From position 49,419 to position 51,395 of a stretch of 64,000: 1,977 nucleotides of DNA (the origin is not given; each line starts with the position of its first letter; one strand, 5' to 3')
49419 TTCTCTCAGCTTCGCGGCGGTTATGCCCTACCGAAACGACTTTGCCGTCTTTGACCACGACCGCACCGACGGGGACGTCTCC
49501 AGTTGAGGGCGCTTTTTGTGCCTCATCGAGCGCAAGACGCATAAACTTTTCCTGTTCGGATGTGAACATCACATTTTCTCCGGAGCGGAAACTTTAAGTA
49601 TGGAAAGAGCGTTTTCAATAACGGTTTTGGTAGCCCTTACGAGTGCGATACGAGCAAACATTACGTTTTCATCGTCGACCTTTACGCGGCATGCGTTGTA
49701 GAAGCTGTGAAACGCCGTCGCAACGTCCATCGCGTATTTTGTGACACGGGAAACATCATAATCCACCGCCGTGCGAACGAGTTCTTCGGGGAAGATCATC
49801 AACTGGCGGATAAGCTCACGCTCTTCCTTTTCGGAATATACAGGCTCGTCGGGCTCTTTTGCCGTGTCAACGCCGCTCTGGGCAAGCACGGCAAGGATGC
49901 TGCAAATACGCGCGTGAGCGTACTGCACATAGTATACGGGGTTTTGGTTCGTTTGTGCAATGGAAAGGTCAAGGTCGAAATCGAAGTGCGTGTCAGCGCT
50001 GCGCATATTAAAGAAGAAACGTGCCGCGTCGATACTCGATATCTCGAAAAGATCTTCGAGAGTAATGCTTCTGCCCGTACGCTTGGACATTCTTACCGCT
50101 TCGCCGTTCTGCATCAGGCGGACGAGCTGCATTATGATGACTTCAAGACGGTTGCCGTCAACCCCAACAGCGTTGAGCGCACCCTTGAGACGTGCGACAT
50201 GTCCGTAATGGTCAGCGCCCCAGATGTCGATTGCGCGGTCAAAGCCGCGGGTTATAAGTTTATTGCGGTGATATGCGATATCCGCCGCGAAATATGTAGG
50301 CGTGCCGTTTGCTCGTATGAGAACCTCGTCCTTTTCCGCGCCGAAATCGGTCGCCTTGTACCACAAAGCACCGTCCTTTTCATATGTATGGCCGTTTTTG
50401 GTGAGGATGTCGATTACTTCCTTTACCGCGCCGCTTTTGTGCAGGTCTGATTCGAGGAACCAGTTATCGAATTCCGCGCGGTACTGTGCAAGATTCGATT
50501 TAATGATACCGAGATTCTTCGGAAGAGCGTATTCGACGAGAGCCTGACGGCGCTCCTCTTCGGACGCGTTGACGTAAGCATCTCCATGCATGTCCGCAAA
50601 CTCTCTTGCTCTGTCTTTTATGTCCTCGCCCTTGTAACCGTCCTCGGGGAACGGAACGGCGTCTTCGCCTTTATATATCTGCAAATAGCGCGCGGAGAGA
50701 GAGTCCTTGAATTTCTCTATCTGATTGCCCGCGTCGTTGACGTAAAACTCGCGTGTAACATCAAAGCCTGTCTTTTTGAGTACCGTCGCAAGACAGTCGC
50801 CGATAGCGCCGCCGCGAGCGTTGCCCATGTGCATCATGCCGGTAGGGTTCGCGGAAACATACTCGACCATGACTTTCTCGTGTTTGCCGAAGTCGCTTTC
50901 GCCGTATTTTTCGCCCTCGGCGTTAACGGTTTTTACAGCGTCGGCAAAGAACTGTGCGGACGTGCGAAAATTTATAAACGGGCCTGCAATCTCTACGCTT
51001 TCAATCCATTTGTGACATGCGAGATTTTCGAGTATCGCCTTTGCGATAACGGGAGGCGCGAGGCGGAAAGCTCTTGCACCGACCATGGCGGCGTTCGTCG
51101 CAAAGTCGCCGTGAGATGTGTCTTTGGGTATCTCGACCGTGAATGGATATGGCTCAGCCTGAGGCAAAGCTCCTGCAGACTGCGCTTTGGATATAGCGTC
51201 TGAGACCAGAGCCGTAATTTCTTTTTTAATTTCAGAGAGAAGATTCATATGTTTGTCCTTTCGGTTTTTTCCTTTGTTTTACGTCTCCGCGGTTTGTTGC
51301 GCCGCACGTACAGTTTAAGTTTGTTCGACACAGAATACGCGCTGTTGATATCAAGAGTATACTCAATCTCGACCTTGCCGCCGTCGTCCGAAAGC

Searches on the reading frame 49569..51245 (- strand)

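Call 84: search_protein_families(library=pfam, proteins=[window:49569-51245:-], max_evalue=0.0001)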
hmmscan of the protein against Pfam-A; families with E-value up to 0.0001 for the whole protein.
window:49569-51245:- (558 aa): 5 families
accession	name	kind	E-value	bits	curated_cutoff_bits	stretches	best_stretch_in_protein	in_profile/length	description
PF05746.21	DALR_1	-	1.1e-32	112.9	22.3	1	440-558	1-117/117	DALR anticodon binding domain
PF03485.21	Arg_tRNA_synt_N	-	2.9e-20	73.1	21.5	1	9-94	2-84/85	Arginyl tRNA synthetase N terminal domain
PF00750.26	tRNA-synt_1d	-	2.7e-18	66.5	23.3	1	107-401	5-296/349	tRNA synthetases class I (R), catalytic domain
PF01921.24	tRNA-synt_1f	-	7.1e-07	28.9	27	0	381-432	280-328/360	tRNA synthetases class I (K)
PF09334.17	tRNA-synt_1g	-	7.8e-05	22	20.1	0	218-299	46-125/391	tRNA synthetases class I (M)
